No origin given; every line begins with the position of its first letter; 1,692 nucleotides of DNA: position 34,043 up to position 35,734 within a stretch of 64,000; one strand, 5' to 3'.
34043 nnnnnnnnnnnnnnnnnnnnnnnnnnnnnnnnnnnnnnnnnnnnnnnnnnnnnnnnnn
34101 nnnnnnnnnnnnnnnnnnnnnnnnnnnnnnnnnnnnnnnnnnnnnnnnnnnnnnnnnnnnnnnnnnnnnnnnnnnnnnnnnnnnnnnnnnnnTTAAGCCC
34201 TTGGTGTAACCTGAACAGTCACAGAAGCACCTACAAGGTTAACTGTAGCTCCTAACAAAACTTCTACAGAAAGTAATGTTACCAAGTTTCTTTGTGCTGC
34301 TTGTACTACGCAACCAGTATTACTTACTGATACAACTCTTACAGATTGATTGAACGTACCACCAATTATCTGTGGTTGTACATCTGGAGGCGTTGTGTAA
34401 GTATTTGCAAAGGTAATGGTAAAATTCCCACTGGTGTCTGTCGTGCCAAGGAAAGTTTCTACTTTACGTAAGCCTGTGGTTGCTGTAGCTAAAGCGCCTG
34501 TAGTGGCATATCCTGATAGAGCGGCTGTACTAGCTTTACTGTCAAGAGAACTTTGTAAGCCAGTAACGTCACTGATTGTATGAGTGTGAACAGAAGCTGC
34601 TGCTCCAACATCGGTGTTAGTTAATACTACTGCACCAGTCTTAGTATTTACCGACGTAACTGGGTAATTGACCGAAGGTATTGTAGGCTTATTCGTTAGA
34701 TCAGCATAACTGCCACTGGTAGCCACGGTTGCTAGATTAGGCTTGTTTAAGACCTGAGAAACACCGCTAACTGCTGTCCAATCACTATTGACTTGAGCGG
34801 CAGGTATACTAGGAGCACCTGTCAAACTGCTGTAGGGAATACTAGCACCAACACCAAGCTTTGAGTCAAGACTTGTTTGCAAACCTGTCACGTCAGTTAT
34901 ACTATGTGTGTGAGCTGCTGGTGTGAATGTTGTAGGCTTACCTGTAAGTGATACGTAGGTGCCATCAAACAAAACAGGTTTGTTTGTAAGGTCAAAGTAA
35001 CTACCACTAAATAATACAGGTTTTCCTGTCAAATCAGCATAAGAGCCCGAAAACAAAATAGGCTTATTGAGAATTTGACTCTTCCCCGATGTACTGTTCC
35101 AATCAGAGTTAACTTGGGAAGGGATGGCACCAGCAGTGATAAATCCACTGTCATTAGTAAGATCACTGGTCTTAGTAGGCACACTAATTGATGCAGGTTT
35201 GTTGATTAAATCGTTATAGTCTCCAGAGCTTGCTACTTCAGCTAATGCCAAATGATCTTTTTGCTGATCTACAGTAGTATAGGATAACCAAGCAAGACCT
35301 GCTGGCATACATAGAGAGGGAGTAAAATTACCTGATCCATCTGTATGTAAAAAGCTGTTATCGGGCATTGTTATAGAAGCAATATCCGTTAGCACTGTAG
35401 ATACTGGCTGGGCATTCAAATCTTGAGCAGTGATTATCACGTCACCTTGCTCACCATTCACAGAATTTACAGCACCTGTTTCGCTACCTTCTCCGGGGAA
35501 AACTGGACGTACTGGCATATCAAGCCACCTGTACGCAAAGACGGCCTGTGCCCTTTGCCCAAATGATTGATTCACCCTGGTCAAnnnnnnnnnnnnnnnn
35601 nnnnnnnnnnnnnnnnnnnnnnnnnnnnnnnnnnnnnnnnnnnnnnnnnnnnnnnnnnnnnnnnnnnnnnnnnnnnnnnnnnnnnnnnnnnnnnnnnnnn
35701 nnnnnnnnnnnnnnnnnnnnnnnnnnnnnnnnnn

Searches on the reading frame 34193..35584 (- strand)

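Call 10: search_protein_families(library=phrogs, proteins=[window:34193-35584:-], max_evalue=0.00001)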
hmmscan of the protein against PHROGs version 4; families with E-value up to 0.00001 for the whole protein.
window:34193-35584:- (463 aa): 11 families
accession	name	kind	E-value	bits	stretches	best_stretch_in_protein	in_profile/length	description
phrog_17509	-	unknown function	1.7e-46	160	1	251-460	89-279/281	-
phrog_9729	-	tail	2.3e-13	50.6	1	251-284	62-96/750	tail fiber protein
phrog_31472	-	unknown function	1.5e-11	45.3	1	203-271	93-158/359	-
phrog_9574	-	tail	2.3e-11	43.8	1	209-315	455-564/773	tail protein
phrog_8443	-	tail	2.7e-11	44.1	1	212-290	239-316/636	tail fiber protein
phrog_2824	-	head and packaging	8.1e-10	38.3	1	307-364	860-918/1151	virion structural protein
phrog_5231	-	unknown function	2.5e-09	37.1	1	97-258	250-395/618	-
phrog_1197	-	tail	2.8e-09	37.6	1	212-355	111-190/715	tail protein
phrog_14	-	tail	5.1e-09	36.7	1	209-308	175-279/366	minor tail protein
phrog_26941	-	tail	3.1e-08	33.8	1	224-350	268-402/603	tail protein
phrog_10485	-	unknown function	4.3e-06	26.3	0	211-242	57-88/788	-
